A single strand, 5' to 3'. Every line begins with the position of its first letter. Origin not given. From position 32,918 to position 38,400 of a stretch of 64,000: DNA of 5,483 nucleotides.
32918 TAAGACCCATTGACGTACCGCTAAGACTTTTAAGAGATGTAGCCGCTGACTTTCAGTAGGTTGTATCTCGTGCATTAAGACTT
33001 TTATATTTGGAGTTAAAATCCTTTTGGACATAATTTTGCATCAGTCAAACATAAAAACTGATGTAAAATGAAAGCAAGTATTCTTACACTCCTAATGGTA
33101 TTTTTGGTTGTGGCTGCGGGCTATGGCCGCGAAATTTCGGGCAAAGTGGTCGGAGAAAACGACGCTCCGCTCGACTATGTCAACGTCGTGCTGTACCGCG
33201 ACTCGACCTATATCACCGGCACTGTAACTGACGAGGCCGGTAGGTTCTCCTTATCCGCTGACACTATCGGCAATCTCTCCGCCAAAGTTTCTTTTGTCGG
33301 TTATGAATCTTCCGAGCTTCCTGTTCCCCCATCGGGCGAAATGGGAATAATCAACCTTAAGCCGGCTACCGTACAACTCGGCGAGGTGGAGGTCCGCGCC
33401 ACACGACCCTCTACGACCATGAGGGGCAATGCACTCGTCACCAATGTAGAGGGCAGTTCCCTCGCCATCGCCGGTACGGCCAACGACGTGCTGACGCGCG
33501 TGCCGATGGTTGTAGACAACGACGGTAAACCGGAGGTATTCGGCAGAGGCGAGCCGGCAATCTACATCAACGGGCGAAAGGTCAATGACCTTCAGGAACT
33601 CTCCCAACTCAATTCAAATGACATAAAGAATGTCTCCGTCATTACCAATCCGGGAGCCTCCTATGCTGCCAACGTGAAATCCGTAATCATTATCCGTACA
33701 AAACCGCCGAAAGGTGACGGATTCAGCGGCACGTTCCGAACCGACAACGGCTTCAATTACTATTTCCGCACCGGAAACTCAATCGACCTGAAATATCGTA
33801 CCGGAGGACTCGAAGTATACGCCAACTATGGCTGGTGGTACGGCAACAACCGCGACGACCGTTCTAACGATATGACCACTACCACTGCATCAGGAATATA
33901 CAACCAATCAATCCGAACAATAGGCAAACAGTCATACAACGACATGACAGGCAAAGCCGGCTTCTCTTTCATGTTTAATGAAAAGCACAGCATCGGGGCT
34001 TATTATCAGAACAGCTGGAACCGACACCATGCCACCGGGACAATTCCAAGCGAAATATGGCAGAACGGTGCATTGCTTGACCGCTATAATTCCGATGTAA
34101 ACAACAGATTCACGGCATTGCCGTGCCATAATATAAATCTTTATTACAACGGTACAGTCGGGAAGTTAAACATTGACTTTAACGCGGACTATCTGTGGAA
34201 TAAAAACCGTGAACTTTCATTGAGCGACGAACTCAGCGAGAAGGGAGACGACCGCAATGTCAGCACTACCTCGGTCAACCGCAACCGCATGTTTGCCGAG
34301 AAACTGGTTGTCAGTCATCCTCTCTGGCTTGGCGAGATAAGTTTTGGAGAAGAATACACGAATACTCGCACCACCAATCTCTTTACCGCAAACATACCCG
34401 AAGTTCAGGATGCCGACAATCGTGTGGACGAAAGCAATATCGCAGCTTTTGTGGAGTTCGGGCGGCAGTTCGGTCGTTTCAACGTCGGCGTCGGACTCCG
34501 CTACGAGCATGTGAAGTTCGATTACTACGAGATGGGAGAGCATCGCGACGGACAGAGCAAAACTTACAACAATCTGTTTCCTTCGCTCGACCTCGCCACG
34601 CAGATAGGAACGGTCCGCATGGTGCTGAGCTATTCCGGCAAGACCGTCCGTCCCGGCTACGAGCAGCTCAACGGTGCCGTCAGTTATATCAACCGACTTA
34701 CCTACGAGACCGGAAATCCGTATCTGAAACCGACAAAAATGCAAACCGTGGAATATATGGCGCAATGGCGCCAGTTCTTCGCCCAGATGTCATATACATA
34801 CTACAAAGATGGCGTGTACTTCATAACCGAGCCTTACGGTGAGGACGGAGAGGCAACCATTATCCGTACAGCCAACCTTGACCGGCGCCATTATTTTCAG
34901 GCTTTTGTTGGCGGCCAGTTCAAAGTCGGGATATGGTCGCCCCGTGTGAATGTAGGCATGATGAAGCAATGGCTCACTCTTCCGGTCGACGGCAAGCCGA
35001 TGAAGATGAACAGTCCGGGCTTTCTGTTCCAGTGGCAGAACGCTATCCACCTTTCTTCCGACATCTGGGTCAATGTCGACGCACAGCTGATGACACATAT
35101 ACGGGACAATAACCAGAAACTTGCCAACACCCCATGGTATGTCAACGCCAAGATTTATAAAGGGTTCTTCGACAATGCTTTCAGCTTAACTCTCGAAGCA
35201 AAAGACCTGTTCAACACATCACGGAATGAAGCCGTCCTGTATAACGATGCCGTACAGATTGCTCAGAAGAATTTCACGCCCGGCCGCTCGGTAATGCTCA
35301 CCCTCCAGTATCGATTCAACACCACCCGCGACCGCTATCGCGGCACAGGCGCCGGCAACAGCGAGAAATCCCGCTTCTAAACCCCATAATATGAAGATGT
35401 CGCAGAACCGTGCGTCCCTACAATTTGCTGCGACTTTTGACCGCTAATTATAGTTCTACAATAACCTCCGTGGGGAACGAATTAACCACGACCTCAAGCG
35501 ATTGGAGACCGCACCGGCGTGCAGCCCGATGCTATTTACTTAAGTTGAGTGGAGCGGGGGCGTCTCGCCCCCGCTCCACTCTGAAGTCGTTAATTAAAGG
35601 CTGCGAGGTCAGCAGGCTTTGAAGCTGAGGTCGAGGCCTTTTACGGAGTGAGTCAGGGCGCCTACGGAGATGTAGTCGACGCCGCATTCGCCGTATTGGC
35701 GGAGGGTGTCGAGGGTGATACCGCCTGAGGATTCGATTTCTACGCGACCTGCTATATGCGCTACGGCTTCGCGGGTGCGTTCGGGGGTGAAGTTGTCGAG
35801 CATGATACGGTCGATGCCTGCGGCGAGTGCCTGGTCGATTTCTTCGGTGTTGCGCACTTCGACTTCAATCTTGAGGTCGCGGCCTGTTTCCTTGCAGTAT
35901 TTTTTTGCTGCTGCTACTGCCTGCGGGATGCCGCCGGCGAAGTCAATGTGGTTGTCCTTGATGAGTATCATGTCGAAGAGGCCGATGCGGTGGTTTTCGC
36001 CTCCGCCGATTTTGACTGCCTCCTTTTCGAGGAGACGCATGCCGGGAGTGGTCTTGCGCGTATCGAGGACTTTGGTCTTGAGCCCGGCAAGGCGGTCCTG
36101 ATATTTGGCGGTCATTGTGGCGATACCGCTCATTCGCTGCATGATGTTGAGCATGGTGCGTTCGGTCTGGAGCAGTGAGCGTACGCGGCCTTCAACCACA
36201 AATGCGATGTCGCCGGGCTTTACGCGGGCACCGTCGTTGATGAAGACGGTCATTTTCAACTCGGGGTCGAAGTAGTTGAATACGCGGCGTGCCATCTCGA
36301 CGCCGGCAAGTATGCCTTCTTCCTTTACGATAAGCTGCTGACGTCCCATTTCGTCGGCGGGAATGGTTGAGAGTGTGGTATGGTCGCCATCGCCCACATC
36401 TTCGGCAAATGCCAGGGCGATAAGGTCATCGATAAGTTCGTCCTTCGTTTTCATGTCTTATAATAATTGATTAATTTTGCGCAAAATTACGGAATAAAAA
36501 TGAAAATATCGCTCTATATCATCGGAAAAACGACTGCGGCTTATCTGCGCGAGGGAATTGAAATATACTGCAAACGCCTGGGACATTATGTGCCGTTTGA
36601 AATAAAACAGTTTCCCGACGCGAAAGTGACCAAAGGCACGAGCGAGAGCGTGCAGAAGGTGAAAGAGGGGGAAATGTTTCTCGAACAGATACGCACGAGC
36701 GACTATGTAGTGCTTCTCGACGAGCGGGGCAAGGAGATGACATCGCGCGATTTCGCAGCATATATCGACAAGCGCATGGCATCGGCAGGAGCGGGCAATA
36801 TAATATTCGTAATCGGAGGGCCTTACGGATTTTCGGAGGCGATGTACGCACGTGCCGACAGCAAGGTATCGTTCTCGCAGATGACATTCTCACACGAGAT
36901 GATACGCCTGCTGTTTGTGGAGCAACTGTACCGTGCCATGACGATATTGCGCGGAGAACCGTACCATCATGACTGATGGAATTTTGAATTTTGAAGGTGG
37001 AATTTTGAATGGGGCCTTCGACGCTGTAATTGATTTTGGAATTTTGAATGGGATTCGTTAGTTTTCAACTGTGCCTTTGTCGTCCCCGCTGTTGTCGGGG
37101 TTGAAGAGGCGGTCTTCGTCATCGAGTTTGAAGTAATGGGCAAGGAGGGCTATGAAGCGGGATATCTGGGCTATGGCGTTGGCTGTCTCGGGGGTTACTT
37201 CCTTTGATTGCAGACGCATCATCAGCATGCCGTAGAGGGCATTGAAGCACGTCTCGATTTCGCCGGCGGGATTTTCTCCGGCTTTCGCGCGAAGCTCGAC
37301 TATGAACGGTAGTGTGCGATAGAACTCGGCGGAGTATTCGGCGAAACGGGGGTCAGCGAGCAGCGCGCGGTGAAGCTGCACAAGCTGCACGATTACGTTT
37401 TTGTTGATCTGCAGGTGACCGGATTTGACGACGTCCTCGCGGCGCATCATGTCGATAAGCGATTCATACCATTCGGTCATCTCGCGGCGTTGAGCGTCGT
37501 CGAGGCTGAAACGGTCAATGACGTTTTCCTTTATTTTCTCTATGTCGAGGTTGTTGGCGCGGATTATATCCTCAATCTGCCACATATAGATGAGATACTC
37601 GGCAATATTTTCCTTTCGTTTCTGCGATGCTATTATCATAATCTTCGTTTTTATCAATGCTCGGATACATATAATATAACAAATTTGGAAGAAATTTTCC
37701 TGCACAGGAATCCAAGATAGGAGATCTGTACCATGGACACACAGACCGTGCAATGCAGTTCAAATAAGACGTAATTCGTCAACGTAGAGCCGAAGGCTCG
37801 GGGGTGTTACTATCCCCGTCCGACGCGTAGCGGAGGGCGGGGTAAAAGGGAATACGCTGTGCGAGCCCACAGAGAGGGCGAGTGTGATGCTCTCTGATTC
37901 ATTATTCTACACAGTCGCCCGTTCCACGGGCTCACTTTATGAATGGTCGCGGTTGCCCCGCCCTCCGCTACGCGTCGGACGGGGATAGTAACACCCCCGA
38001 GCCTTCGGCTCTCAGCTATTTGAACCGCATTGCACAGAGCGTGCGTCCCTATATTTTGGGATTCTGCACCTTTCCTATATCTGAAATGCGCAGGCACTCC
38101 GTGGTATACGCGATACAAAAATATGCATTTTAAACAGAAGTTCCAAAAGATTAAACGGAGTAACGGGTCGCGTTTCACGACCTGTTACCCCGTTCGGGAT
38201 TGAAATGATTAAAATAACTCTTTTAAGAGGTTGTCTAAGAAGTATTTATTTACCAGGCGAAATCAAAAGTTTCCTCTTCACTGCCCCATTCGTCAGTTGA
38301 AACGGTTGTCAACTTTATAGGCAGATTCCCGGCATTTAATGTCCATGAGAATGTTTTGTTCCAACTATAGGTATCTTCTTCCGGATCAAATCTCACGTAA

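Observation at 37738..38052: A ~320-bp palindromic intergenic element present in 2.5 copies (37738, 46449, 59650)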

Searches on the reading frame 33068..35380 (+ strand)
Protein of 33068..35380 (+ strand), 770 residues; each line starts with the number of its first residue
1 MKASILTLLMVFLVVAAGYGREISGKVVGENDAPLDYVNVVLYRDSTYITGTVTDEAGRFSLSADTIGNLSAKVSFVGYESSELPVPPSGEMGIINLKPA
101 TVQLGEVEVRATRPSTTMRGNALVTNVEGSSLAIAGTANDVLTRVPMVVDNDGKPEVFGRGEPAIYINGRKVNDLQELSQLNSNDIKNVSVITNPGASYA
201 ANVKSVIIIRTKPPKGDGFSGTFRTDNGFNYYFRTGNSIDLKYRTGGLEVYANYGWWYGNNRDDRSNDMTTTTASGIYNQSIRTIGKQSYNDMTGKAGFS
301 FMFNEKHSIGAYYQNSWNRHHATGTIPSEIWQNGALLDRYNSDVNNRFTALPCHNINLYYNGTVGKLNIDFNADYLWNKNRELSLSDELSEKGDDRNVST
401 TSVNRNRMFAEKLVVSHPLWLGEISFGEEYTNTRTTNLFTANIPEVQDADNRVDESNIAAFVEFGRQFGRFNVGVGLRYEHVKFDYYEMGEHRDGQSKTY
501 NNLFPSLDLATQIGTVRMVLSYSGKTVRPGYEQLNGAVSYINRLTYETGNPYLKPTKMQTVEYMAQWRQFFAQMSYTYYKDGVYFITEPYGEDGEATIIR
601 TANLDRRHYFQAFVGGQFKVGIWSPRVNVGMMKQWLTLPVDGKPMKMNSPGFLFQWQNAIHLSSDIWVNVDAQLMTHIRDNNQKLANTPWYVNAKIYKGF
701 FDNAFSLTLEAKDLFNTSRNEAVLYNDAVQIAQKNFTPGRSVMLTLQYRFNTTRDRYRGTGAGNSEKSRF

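Call 33: search_protein_families(library=pfam, proteins=[window:33068-35380:+])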
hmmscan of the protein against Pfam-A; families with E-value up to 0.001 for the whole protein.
window:33068-35380:+ (770 aa): 4 families
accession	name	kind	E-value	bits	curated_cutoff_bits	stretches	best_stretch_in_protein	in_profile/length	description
PF14905.12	OMP_b-brl_3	-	6.8e-54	183.9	27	1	368-748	9-408/408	Outer membrane protein beta-barrel family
PF13715.12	CarbopepD_reg_2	-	2e-11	44.2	32.2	1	23-109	1-88/88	CarboxypepD_reg-like domain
PF13620.12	CarboxypepD_reg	-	5.5e-10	39.9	32.3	1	23-84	2-64/82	Carboxypeptidase regulatory-like domain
PF00593.30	TonB_dep_Rec_b-barrel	-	8.2e-10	39.5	27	1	222-579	13-293/436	TonB dependent receptor-like, beta-barrel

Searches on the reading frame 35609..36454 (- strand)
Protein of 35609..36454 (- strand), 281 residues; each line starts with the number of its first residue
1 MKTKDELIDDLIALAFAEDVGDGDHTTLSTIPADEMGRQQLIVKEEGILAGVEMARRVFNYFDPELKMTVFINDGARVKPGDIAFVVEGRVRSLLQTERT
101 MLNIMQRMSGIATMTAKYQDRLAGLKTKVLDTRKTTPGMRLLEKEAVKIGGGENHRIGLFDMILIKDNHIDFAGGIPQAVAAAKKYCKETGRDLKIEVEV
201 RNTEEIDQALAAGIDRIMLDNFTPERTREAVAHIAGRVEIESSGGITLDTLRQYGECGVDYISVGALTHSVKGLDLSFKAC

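Call 33: search_protein_families(library=pfam, proteins=[window:35609-36454:-])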
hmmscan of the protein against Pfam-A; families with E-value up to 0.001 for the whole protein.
window:35609-36454:- (281 aa): 2 families
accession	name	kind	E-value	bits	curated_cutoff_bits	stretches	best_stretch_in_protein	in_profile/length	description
PF01729.25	QRPTase_C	-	8.1e-60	201.8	23.1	1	111-278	1-168/169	Quinolinate phosphoribosyl transferase, C-terminal domain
PF02749.22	QRPTase_N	-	1.5e-21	76.8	27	1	24-109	1-82/82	Quinolinate phosphoribosyl transferase, N-terminal domain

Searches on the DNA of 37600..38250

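Call 14: search_rna_families(source=window, start=37600, end=38250, threshold=evalue, max_evalue=10)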
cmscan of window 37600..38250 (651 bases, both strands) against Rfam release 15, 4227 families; matches with E-value up to 10: 4.
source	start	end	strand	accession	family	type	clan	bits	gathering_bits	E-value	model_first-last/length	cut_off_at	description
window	38027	38194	+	RF01416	NrrF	Gene; antisense;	-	24.1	60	0.015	1-160/160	no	NrrF RNA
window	38100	38120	+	RF01111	SBWMV2_UPD-PKk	Cis-reg;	-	15.9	35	3.5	1-21/21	no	Pseudoknot of upstream pseudoknot domain (UPD) of the 3'UTR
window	37784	38017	+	RF01390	isrG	Gene; sRNA;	-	15.3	100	0.074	1-279/279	no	isrG Hfq binding RNA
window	37935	38099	-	RF01794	sok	Gene; antitoxin;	-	11.7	59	5.2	1-157/157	no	sok antitoxin (CssrC)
